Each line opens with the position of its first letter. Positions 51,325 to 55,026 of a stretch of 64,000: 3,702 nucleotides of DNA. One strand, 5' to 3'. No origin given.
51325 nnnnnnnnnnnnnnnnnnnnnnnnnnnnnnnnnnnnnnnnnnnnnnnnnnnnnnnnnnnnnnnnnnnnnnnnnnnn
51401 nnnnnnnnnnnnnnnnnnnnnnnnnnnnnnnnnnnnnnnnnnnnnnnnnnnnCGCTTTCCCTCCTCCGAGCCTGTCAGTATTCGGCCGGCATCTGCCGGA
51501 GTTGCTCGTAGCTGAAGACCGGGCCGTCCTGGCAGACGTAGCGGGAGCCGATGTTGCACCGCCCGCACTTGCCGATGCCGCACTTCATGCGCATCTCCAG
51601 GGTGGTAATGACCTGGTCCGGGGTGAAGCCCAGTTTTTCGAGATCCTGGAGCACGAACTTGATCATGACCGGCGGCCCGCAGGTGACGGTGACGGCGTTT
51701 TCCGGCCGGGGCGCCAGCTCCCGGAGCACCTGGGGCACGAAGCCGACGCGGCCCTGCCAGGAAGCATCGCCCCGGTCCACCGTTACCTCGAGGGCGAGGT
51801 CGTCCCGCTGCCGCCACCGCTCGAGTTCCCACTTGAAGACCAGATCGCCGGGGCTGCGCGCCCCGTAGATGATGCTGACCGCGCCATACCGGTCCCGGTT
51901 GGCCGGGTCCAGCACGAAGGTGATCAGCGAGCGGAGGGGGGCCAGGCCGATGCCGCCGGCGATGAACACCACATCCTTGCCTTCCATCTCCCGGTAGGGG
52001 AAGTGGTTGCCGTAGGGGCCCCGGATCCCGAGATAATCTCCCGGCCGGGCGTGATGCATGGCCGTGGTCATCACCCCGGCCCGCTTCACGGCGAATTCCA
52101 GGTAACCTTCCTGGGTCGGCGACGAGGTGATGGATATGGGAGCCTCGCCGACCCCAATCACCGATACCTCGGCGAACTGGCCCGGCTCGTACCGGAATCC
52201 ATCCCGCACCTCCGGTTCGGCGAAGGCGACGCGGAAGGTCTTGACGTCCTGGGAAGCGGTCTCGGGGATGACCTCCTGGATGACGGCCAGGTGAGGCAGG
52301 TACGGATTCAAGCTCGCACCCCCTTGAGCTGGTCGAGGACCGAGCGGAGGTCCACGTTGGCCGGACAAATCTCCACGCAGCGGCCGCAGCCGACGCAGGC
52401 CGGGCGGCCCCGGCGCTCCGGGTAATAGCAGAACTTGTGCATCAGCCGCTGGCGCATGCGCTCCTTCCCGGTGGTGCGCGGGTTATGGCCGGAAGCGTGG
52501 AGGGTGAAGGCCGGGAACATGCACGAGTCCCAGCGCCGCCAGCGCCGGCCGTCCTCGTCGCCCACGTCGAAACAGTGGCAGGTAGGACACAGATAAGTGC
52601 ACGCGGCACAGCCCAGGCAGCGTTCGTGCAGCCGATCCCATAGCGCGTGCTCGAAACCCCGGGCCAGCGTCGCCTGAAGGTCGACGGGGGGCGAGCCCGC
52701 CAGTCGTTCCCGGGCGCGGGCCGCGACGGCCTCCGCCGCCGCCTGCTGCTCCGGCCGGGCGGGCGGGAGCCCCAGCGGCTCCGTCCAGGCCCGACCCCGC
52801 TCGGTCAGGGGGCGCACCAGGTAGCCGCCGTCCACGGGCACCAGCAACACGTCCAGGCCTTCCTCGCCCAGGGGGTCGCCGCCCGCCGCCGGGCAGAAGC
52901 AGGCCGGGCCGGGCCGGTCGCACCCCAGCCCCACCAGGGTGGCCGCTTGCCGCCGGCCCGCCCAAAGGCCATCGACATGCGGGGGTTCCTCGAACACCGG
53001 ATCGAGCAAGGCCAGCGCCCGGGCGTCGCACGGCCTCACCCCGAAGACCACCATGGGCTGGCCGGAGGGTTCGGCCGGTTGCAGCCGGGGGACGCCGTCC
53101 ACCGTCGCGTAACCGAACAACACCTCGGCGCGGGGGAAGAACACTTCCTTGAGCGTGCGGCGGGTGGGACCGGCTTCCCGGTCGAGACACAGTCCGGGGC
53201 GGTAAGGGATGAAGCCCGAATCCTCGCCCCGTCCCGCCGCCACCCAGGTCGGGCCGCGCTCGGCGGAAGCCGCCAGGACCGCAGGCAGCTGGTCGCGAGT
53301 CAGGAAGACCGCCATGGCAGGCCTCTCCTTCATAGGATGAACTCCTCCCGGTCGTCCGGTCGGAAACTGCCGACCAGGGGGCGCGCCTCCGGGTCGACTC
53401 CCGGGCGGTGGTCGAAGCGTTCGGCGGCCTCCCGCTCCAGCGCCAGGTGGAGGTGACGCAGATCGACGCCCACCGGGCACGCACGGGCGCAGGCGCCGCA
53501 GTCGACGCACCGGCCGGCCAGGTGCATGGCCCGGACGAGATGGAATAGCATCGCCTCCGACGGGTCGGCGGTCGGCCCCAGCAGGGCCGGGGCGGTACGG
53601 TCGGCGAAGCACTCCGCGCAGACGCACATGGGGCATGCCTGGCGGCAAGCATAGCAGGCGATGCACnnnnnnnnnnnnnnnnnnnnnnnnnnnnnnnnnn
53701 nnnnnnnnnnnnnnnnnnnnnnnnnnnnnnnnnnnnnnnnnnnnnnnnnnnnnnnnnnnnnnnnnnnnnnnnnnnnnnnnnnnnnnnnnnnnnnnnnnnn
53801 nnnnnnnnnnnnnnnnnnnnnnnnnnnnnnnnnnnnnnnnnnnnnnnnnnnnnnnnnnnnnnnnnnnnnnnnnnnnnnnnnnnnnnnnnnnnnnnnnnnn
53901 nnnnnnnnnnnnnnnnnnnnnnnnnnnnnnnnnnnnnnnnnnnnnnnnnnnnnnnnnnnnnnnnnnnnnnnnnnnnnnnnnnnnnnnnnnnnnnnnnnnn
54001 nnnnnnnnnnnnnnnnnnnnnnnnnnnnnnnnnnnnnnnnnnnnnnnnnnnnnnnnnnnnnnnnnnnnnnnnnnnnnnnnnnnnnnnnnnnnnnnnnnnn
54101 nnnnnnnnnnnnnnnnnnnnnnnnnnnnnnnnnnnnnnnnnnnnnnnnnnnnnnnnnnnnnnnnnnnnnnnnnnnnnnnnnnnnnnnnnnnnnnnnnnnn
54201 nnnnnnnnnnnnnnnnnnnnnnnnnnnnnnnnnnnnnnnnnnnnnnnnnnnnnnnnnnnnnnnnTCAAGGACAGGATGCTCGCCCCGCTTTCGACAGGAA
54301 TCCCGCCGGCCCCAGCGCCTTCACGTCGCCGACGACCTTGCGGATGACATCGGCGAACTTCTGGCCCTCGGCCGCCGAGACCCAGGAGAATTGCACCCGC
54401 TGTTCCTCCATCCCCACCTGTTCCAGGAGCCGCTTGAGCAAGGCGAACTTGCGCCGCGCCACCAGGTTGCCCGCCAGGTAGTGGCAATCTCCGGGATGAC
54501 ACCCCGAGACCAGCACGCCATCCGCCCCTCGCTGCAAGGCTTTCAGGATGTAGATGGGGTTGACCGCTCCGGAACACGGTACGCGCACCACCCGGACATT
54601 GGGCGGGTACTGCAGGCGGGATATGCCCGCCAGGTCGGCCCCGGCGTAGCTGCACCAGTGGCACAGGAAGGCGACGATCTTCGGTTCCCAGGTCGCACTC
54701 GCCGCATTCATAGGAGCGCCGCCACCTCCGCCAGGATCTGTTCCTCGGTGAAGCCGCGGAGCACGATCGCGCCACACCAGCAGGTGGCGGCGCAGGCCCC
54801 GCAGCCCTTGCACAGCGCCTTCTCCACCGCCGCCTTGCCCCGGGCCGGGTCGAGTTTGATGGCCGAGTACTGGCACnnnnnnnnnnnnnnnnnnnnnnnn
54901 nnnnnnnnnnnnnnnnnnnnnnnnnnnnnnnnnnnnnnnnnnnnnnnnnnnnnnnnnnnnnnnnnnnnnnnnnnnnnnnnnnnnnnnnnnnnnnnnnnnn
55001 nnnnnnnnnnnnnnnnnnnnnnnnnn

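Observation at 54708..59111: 1467-aa HdrA-GltD-HdrA mega-fusion (HdrL-like)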

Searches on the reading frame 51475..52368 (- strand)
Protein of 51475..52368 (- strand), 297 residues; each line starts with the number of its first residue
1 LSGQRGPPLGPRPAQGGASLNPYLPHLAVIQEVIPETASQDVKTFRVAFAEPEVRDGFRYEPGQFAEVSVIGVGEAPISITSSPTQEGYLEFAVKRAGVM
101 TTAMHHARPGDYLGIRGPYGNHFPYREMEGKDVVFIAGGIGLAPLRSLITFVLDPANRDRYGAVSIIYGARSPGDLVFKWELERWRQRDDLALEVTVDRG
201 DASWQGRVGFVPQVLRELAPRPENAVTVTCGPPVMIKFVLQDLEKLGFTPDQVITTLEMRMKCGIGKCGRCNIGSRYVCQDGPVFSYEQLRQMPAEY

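Call 21: search_protein_families(library=pfam, proteins=[window:51475-52368:-], max_evalue=0.01)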
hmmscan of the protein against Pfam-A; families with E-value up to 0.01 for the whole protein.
window:51475-52368:- (297 aa): 3 families
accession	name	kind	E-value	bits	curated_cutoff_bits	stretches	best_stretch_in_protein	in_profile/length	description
PF00175.26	NAD_binding_1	-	7.3e-16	59.2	22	1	135-239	1-107/109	Oxidoreductase NAD-binding domain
PF10418.14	DHODB_Fe-S_bind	-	4.4e-11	42.8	23.9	1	258-290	1-40/41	Iron-sulfur cluster binding domain of dihydroorotate dehydrogenase B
PF00970.30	FAD_binding_6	-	1.3e-08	35.5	21.1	1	36-121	8-96/99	Oxidoreductase FAD-binding domain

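Call 26: search_protein_families(library=ncbifam, proteins=[window:51475-52368:-], max_evalue=0.00001)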
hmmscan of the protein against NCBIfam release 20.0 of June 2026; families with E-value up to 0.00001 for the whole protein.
window:51475-52368:- (297 aa): 26 families (the best 25 are shown)
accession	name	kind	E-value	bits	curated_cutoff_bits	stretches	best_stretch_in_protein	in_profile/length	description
NF006220.0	PRK08345.1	subfamily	1.9e-78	263.7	395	1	21-287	6-284/294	cytochrome-c3 hydrogenase subunit gamma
NF040835.1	sulfhyd_HydG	equivalog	9.3e-67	225.3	650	1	21-291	13-285/292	NADPH-dependent hydrogenase/sulfhydrogenase 1 subunit gamma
NF040830.1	sulfhyd_ShyC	equivalog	4e-61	206.7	600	1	21-288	2-279/288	NAD(P)-dependent hydrogenase/sulfhydrogenase 2 subunit gamma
TIGR02911.1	sulfite_red_B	equivalog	1.1e-58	198.4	288.6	1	22-292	2-258/261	anaerobic sulfite reductase subunit AsrB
NF000796.0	PRK00054.1-1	equivalog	7.1e-48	163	224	1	27-292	5-237/254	dihydroorotate dehydrogenase electron transfer subunit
NF000798.0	PRK00054.1-3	equivalog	3.2e-23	82.6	219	1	53-289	24-241/244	dihydroorotate dehydrogenase electron transfer subunit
NF040810.1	BenC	equivalog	1.2e-21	77.3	430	1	53-252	127-324/333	benzoate 1,2-dioxygenase electron transfer component BenC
NF045803.1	MethMoxFADbindMmoC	equivalog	2e-21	76.2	500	1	38-254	117-336/343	aromatic/alkene monooxygenase hydroxylase FAD-binding subunit MmoC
NF009414.0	PRK12778.1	equivalog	2.5e-21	75.6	1103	1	44-289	14-247/752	bifunctional dihydroorotate dehydrogenase B NAD binding subunit/NADPH-dependent glutamate synthase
NF004862.0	PRK06222.1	subfamily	4.4e-21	75.6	220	1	59-286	27-244/281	sulfide/dihydroorotate dehydrogenase-like FAD/NAD-binding protein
NF058606.1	GlBtMonoRdsGbcB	equivalog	6.2e-20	71.4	500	1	30-249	18-238/362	glycine betaine monooxygenase reductase subunit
NF000799.0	PRK00054.1-4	equivalog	2.3e-19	69.5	314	1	61-288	34-254/258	dihydroorotate dehydrogenase electron transfer subunit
TIGR01941.1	nqrF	equivalog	3.7e-18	65.7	295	1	95-254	237-399/405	NADH:ubiquinone reductase (Na(+)-transporting) subunit F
NF000797.0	PRK00054.1-2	equivalog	1.3e-16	60.7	270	1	76-287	61-262/267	dihydroorotate dehydrogenase electron transfer subunit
NF008822.0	PRK11872.1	equivalog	2.2e-15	56.5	402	1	58-245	135-322/341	anthranilate 1,2-dioxygenase electron transfer component AntC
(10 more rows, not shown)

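Call 27: search_solved_structures(query=window:51475-52368:-, max_evalue=0.001)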
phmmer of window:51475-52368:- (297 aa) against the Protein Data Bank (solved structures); distinct sequences matched with E-value up to 0.001: 96 (the best 60 are shown).
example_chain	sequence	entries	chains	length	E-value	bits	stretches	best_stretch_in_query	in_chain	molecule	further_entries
9nez_C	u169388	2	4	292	6.8e-68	232.4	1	21-294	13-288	Sulfhydrogenase 1 subunit gamma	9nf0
2eix_A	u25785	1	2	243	2.9e-21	79.3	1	42-252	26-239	NADH-cytochrome b5 reductase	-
7qty_A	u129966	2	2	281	1.7e-17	66.9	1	97-253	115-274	Na(+)-translocating NADH-quinone reductase subunit F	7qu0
5ksw_B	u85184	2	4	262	6.9e-15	58.4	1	62-290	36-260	Dihydroorotate dehydrogenase B (NAD(+)), electron transfer subunit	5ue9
1ep3_B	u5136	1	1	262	1.9e-14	56.9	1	62-290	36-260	DIHYDROOROTATE DEHYDROGENASE B (PYRK SUBUNIT)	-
1ep1_B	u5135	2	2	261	1.9e-14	56.9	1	62-290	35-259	DIHYDROOROTATE DEHYDROGENASE B (PYRK SUBUNIT)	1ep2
7qu3_A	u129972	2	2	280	1.9e-14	56.9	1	98-253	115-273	Na(+)-translocating NADH-quinone reductase subunit F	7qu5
1tvc_A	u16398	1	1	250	2.3e-14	56.6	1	56-253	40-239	METHANE MONOOXYGENASE COMPONENT C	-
1cnf_A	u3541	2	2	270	3.7e-14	56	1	96-248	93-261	NITRATE REDUCTASE | NADH-DEPENDENT NITRATE REDUCTASE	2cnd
4ylf_A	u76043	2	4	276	1.5e-13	53.9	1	52-289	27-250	Dihydroorotate dehydrogenase B (NAD(+)), electron transfer subunit homolog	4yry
5yly_A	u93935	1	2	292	3.3e-13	52.9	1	109-250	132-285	Nitrate reductase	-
7rom_A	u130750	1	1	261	4.4e-13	52.4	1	87-258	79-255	NADH-cytochrome b5 reductase 1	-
1cne_A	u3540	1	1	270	9e-13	51.4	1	96-248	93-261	NITRATE REDUCTASE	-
2r6h_A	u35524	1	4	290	1.1e-12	51.2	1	96-249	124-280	NADH:ubiquinone oxidoreductase, Na translocating, F subunit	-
1i7p_A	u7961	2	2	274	3.8e-12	49.4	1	131-253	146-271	NADH-CYTOCHROME B5 REDUCTASE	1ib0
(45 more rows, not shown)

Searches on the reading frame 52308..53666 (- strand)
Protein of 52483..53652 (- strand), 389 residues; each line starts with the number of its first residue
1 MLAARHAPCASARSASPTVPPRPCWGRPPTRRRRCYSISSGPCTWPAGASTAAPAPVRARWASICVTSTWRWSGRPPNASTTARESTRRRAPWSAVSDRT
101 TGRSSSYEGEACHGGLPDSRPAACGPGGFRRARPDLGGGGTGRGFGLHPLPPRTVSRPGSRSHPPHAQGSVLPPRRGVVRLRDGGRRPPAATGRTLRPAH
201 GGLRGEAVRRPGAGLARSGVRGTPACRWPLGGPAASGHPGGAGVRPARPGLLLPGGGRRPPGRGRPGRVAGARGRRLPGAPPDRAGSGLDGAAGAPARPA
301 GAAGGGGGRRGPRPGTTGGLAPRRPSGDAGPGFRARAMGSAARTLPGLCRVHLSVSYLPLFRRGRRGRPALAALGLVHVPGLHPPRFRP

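Call 7: search_protein_families(library=pfam, proteins=[window:52483-53652:-, window:52308-53666:-], max_evalue=0.001)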
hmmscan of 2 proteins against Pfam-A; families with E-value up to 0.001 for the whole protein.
window:52483-53652:- (389 aa): 0 families

window:52308-53666:- (452 aa): 10 families
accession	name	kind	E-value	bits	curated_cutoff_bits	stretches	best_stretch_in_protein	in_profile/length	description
PF17179.9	Fer4_22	-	9.1e-31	107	27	1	349-437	1-94/95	4Fe-4S dicluster domain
PF12838.12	Fer4_7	-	6e-07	30.3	27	0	416-437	35-51/52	4Fe-4S dicluster domain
PF13746.11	Fer4_18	-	7e-06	26.6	27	1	378-444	14-81/114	4Fe-4S dicluster domain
PF12797.12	Fer4_2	-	8.5e-06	25.9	24.5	0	423-436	9-22/22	4Fe-4S binding domain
PF13484.11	Fer4_16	-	1.1e-05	26.5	30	0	423-437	52-66/66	4Fe-4S double cluster binding domain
PF14697.11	Fer4_21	-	1.5e-05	25.5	35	0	342-366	33-57/59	4Fe-4S dicluster domain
PF00037.32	Fer4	-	1.5e-05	25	21.1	0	424-437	8-21/24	4Fe-4S binding domain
PF13187.11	Fer4_9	-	0.00037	20.9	27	0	423-439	1-17/52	4Fe-4S dicluster domain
PF13237.11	Fer4_10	-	0.00045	20.5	25.5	0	348-435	7-53/53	4Fe-4S dicluster domain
PF12798.12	Fer4_3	-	0.00095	20.3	27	0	424-437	1-14/15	4Fe-4S binding domain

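Call 21: search_protein_families(library=pfam, proteins=[window:52308-53450:-], max_evalue=0.01)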
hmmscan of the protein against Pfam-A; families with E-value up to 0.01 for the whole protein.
window:52308-53450:- (380 aa): 14 families
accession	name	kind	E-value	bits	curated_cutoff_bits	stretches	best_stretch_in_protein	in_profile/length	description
PF17179.9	Fer4_22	-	6.8e-31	107.4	27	1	277-365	1-94/95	4Fe-4S dicluster domain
PF12838.12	Fer4_7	-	3.6e-07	31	27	1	341-365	32-51/52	4Fe-4S dicluster domain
PF13746.11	Fer4_18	-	4.3e-06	27.4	27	1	306-372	14-81/114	4Fe-4S dicluster domain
PF12797.12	Fer4_2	-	5.5e-06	26.4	24.5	0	351-364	9-22/22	4Fe-4S binding domain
PF13484.11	Fer4_16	-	6.9e-06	27.2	30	1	351-365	52-66/66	4Fe-4S double cluster binding domain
PF14697.11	Fer4_21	-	9.7e-06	26.1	35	1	270-294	33-57/59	4Fe-4S dicluster domain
PF00037.32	Fer4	-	9.9e-06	25.6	21.1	1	352-365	8-21/24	4Fe-4S binding domain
PF13187.11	Fer4_9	-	0.00023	21.6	27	1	351-367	1-17/52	4Fe-4S dicluster domain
PF12800.12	Fer4_4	-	0.00074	20.1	24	0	351-364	3-16/17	4Fe-4S binding domain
PF13237.11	Fer4_10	-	0.00085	19.6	25.5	2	276-363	7-53/53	4Fe-4S dicluster domain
PF12798.12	Fer4_3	-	0.00099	20.2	27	0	352-365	1-14/15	4Fe-4S binding domain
PF12837.12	Fer4_6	-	0.0017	18.7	25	1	351-366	8-23/24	4Fe-4S binding domain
PF13183.11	Fer4_8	-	0.0022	18.9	27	0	276-366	3-68/68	4Fe-4S dicluster domain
PF25160.1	LdpA_Fe-S-bd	-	0.0097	16.1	27.6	1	351-365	27-41/49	LdpA Fe-S cluster-binding domain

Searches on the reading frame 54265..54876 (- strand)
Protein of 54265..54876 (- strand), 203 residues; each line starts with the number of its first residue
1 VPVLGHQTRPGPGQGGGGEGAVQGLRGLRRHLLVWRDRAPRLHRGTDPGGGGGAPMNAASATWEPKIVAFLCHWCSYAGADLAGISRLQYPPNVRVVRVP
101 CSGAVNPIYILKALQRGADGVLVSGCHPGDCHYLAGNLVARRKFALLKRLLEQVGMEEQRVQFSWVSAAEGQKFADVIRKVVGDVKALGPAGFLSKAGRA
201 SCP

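Call 21: search_protein_families(library=pfam, proteins=[window:54265-54876:-], max_evalue=0.01)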
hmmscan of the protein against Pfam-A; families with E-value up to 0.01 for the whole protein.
window:54265-54876:- (203 aa): 1 family
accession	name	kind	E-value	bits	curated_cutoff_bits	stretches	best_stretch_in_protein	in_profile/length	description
PF02662.21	FlpD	-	6.3e-55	184.9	22.3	1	67-189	1-123/123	Methyl-viologen-reducing hydrogenase, delta subunit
